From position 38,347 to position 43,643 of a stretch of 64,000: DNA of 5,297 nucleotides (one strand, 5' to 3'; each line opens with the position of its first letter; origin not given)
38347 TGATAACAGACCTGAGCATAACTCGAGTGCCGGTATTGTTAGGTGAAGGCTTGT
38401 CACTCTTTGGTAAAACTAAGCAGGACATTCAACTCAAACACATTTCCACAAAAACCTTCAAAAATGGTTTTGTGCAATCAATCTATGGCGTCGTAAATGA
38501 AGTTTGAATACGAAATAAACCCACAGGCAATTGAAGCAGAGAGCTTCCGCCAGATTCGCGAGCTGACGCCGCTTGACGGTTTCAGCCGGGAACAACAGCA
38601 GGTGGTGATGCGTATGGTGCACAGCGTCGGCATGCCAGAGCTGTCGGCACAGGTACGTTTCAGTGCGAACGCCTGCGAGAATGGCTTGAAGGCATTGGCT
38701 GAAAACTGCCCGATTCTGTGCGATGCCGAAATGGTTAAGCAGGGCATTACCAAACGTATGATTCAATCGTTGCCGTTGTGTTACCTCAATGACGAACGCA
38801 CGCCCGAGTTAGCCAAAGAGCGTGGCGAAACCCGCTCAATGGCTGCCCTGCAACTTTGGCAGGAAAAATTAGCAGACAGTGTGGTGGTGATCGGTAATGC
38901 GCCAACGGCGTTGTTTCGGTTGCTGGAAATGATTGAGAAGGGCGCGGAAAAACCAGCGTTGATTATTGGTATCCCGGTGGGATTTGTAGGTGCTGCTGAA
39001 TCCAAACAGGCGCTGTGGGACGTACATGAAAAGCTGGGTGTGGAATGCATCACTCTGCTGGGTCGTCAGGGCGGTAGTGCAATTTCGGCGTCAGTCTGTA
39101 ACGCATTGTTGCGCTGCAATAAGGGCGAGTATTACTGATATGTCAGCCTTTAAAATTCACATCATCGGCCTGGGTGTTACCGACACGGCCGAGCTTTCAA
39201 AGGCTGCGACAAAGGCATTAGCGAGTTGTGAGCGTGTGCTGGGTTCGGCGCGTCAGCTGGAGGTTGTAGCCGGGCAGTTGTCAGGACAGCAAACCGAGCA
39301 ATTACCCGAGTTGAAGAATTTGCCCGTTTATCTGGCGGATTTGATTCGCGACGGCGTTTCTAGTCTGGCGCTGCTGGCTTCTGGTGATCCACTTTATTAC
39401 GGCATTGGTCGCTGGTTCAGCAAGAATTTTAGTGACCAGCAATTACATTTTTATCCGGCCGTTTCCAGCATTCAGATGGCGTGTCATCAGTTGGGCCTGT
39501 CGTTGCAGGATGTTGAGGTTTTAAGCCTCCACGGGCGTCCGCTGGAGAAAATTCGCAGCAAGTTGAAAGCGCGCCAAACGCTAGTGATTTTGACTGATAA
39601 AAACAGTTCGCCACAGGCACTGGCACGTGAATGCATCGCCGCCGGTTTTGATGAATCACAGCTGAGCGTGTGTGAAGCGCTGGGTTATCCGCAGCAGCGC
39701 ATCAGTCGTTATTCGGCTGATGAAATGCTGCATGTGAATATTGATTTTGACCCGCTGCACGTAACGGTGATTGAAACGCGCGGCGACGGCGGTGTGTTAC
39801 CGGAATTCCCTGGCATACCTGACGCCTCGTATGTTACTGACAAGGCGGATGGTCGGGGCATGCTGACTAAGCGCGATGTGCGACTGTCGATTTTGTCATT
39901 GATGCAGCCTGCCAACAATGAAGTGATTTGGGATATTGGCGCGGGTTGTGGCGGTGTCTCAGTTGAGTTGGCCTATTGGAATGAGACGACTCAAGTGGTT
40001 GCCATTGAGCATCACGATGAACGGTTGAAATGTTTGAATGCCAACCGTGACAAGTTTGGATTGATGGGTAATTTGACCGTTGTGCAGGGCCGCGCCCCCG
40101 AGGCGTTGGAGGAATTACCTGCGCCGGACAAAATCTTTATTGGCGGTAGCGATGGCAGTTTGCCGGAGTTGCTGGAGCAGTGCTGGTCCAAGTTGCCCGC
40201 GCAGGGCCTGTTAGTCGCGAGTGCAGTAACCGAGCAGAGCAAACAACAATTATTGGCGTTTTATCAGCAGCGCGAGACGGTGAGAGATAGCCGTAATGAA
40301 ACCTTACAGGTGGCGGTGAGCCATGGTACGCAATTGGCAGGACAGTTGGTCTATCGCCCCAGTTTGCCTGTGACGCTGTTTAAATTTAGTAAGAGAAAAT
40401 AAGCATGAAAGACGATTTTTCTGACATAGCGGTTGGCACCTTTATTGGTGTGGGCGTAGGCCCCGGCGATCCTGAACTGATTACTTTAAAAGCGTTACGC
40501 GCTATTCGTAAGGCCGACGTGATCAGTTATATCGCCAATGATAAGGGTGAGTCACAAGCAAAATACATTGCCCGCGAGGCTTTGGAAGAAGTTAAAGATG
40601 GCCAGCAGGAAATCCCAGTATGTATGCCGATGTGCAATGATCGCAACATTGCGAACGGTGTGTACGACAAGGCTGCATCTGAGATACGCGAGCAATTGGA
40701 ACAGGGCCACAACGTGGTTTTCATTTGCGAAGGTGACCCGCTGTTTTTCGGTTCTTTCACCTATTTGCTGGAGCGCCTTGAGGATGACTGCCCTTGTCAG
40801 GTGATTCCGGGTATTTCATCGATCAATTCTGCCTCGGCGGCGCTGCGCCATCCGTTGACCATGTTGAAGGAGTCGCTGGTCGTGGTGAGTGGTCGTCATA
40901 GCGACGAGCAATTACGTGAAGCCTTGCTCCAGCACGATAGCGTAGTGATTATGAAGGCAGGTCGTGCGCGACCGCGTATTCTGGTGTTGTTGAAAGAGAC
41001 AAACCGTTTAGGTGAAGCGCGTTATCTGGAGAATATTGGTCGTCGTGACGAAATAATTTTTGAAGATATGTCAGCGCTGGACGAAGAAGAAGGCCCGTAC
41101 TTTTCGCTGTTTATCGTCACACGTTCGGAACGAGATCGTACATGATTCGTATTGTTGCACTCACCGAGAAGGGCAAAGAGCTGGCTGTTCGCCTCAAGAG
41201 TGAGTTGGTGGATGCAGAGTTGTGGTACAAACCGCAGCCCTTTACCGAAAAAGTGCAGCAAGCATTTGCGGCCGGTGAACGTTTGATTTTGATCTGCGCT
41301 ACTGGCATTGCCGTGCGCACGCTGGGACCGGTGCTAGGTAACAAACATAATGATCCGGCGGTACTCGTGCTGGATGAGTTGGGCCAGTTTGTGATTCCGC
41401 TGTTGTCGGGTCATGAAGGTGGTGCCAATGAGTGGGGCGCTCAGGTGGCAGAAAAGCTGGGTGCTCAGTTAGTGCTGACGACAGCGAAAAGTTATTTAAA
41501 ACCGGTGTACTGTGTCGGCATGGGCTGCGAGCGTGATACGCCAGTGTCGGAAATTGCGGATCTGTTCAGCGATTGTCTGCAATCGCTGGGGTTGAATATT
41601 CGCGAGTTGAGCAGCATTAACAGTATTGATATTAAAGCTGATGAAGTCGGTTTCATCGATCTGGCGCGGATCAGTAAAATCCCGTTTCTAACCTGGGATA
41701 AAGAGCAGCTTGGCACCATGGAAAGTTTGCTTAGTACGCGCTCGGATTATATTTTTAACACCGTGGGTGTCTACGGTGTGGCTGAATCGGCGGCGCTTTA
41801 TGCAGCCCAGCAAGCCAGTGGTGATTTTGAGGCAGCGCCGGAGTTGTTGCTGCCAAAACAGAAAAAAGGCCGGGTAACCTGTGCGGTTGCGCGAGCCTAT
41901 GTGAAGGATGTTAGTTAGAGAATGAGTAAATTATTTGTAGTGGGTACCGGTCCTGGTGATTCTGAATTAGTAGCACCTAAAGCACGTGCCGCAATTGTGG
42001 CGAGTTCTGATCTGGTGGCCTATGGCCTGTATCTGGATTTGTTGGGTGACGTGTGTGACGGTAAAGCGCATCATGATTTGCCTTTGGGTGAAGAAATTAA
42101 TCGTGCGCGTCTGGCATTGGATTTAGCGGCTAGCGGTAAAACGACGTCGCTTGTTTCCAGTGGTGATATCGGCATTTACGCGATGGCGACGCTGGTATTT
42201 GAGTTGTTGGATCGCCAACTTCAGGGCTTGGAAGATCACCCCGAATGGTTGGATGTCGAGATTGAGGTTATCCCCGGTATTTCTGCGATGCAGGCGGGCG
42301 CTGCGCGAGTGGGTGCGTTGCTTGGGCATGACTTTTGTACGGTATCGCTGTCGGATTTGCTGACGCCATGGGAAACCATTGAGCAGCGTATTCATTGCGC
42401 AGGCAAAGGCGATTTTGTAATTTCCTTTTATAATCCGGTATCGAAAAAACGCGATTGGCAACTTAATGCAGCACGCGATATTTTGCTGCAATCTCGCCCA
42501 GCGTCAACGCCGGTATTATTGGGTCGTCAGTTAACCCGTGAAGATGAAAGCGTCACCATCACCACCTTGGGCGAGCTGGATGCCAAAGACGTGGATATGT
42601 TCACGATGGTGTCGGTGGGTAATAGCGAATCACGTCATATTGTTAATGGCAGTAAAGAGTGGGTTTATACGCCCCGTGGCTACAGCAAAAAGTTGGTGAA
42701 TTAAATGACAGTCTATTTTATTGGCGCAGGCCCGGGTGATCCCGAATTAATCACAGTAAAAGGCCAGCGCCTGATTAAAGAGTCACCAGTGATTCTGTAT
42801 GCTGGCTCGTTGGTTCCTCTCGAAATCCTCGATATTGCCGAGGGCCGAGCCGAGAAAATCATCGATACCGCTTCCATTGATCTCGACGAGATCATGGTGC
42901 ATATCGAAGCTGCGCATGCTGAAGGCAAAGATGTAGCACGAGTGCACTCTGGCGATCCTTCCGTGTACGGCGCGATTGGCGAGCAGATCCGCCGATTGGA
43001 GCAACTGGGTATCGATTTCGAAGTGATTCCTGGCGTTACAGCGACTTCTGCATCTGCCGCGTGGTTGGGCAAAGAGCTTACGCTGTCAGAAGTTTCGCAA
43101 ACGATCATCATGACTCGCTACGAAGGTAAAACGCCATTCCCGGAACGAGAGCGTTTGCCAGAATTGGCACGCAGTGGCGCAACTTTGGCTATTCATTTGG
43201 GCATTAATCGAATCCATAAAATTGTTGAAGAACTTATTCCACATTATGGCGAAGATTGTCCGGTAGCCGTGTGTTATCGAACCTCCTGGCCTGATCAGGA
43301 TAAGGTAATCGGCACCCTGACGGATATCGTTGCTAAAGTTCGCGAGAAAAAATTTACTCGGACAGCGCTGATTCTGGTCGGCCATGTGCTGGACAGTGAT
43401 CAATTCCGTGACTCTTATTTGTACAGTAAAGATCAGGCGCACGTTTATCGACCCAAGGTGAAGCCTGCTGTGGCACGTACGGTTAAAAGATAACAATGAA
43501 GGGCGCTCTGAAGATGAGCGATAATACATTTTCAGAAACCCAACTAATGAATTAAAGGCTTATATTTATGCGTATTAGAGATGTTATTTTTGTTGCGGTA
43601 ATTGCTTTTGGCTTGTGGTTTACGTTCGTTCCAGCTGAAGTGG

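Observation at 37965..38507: DHFR/RibD_C-family reductase translationally coupled between cobK and cobH: a candidate unassigned step in corrin synthesis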

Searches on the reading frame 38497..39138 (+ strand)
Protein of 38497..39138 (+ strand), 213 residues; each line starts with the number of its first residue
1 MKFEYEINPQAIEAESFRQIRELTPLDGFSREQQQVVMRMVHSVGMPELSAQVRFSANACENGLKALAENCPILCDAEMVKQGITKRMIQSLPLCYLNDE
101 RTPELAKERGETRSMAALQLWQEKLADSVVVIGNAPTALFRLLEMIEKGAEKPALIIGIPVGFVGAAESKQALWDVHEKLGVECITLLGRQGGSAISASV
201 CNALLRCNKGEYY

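Call 3: search_protein_families(library=pfam, proteins=[window:38497-39138:+])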
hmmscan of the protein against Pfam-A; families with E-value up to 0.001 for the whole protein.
window:38497-39138:+ (213 aa): 1 family
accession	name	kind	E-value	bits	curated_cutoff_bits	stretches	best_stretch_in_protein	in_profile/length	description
PF02570.20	CbiC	-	1.9e-70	236.9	22.5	1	12-206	2-195/196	Precorrin-8X methylmutase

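Call 4: search_protein_families(library=ncbifam, proteins=[window:38497-39138:+])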
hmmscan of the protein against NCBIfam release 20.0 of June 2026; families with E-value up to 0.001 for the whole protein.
window:38497-39138:+ (213 aa): 7 families
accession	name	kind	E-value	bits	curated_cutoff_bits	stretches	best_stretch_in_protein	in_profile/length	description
NF006136.0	PRK08285.1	equivalog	2e-73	246.6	276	1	2-205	2-205/209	precorrin-8X methylmutase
NF004057.0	PRK05575.1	equivalog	7.1e-47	159.7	311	1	4-206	2-202/207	precorrin-8X methylmutase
NF004901.0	PRK06264.1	equivalog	2.3e-45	155.1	261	1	27-210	34-209/212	cobalt-precorrin-8 methylmutase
NF006137.0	PRK08286.1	equivalog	1.1e-44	152.7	294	1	5-205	3-207/214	cobalt-precorrin-8 methylmutase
NF004620.0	PRK05954.1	equivalog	2e-39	135.4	264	1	11-207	7-198/205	precorrin-8X methylmutase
NF004449.0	PRK05782.1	equivalog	5.8e-36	124.2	298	1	3-208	135-330/333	bifunctional sirohydrochlorin cobalt chelatase/precorrin-8X methylmutase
NF004619.0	PRK05953.1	equivalog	8.7e-23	80.9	278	1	12-206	6-195/208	precorrin-8X methylmutase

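Call 17: find_related_loci(query=window:38497-39138:+, collection=metagenome_contigs, flank=4000)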
Query window:38497-39138:+ (213 aa) in metagenome_contigs; peptide patterns used: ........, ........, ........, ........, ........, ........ (x = any residue, [..] = any of these).
184 stretches matched a pattern; 40 encode a relative of the query (tblastn E <= 1e-3); 40 distinct loci.
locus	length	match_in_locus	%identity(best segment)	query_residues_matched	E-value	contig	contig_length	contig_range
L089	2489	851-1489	94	1-213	9e-145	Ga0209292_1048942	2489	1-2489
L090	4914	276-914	95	1-213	2e-137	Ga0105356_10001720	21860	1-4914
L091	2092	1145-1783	92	1-213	4e-142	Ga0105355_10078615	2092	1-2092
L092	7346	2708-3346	93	1-213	3e-133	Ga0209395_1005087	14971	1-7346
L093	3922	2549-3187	92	1-213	1e-134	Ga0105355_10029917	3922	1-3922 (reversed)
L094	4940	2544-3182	92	1-213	8e-133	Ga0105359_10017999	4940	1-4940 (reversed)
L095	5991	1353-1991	90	1-213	2e-128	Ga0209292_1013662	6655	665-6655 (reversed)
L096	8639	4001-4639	88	1-213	1e-127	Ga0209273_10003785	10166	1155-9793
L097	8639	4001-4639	88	1-213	1e-127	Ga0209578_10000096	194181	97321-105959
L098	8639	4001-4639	88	1-213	1e-127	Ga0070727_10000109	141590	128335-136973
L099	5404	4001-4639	77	1-213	2e-113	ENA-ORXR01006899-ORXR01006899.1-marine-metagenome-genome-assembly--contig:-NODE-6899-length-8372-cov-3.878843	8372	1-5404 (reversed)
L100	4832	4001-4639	78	1-213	8e-113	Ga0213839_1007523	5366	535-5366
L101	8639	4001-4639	77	1-213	9e-112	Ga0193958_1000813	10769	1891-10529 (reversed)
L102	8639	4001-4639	78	1-213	9e-112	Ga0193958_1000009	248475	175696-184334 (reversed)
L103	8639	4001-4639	77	1-213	6e-111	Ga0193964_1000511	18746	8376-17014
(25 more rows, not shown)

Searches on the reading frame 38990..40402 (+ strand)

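Call 3: search_protein_families(library=pfam, proteins=[window:38990-40402:+])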
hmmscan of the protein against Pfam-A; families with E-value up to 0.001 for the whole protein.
window:38990-40402:+ (470 aa): 5 families
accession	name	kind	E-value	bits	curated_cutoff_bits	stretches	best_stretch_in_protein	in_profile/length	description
PF00590.25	TP_methylase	-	6.3e-23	82.3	27.8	1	55-245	1-210/212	Tetrapyrrole (Corrin/Porphyrin) Methylases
PF01189.24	Methyltr_RsmB-F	-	9.7e-07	29.1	27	1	304-367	3-66/199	16S rRNA methyltransferase RsmB/F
PF02390.23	Methyltransf_4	-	6.9e-05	22.8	24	1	310-379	2-70/173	Putative methyltransferase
PF09445.16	Methyltransf_15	-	9.6e-05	22.5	22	1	311-376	2-65/165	RNA cap guanine-N2 methyltransferase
PF02527.21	GidB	-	0.00023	21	27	1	299-383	39-120/184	rRNA small subunit methyltransferase G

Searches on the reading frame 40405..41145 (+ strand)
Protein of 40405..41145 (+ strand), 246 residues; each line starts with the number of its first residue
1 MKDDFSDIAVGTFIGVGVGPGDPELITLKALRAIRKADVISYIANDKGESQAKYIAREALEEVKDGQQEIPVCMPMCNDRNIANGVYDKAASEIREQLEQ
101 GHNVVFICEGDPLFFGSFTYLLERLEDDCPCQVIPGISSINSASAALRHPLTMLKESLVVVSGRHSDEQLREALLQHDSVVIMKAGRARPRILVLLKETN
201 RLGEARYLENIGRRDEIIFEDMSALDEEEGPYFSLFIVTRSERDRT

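Call 3: search_protein_families(library=pfam, proteins=[window:40405-41145:+])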
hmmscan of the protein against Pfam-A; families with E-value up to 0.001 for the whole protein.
window:40405-41145:+ (246 aa): 1 family
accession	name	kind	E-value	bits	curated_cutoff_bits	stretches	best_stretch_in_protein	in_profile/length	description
PF00590.25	TP_methylase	-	1.2e-48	166.4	27.8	1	12-220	1-205/212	Tetrapyrrole (Corrin/Porphyrin) Methylases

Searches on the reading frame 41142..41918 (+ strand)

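Call 13: search_protein_families(library=pfam, proteins=[window:41142-41918:+])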
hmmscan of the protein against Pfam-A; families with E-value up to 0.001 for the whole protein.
window:41142-41918:+ (258 aa): 2 families
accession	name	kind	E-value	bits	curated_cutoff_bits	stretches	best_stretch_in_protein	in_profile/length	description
PF01890.21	CbiG_C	-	1.6e-30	106.4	27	1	124-250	2-117/117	Cobalamin synthesis G C-terminus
PF11760.13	CbiG_N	-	2.9e-30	104.5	25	1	38-115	3-80/82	Cobalamin synthesis G N-terminal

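Call 60: search_protein_families(library=ncbifam, proteins=[window:41142-41918:+], max_evalue=0.00001)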
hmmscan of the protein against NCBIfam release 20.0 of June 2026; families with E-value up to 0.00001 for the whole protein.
window:41142-41918:+ (258 aa): 7 families
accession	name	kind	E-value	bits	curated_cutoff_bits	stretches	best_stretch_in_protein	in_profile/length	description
NF005441.0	PRK07027.1-5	equivalog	1.1e-85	287.1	358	1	1-254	2-257/263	cobalamin biosynthesis protein CbiG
NF004466.0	PRK05788.1-4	equivalog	1.2e-49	169.4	326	2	2-116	3-125/335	cobalt-precorrin 5A hydrolase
NF004463.0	PRK05788.1-1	equivalog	1.7e-41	142.6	546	2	32-116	49-133/351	cobalt-precorrin 5A hydrolase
NF005440.0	PRK07027.1-4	equivalog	9e-41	139.9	395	1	11-224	16-228/257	cobalamin biosynthesis protein CbiG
NF004464.0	PRK05788.1-2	equivalog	3.3e-40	138.2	489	2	3-116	7-130/343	cobalt-precorrin 5A hydrolase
NF004465.0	PRK05788.1-3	equivalog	6.6e-27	94.5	281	2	3-116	5-111/290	cobalt-precorrin 5A hydrolase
NF004467.0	PRK05788.1-5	equivalog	3.9e-25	88.7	376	2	3-116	10-123/326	cobalt-precorrin 5A hydrolase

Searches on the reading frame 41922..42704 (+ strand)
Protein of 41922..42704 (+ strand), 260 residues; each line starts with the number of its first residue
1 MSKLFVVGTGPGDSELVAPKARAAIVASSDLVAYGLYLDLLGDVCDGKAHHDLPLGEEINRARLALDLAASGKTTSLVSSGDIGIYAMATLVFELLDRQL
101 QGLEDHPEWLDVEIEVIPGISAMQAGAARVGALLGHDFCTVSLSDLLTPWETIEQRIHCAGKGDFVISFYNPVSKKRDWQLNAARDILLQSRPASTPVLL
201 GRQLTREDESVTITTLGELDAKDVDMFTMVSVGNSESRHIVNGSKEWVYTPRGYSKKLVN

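Call 13: search_protein_families(library=pfam, proteins=[window:41922-42704:+])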
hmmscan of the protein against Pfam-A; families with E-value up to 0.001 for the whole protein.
window:41922-42704:+ (260 aa): 1 family
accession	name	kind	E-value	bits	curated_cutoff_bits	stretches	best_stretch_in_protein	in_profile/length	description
PF00590.25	TP_methylase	-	8.7e-30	104.7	27.8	1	3-220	1-212/212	Tetrapyrrole (Corrin/Porphyrin) Methylases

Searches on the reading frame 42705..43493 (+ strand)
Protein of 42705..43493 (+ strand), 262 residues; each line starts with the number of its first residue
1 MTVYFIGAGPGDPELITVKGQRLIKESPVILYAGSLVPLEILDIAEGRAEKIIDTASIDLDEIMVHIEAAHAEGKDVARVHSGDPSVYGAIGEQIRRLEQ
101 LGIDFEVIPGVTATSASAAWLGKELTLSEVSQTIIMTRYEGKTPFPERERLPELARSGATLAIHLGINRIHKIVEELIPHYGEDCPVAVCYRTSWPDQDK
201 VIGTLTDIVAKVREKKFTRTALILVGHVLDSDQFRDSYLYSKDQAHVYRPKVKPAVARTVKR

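Call 13: search_protein_families(library=pfam, proteins=[window:42705-43493:+])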
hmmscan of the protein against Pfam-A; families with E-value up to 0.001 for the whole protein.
window:42705-43493:+ (262 aa): 1 family
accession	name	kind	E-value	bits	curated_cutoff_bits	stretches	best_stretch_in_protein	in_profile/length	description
PF00590.25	TP_methylase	-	1.1e-48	166.4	27.8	1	2-208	1-211/212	Tetrapyrrole (Corrin/Porphyrin) Methylases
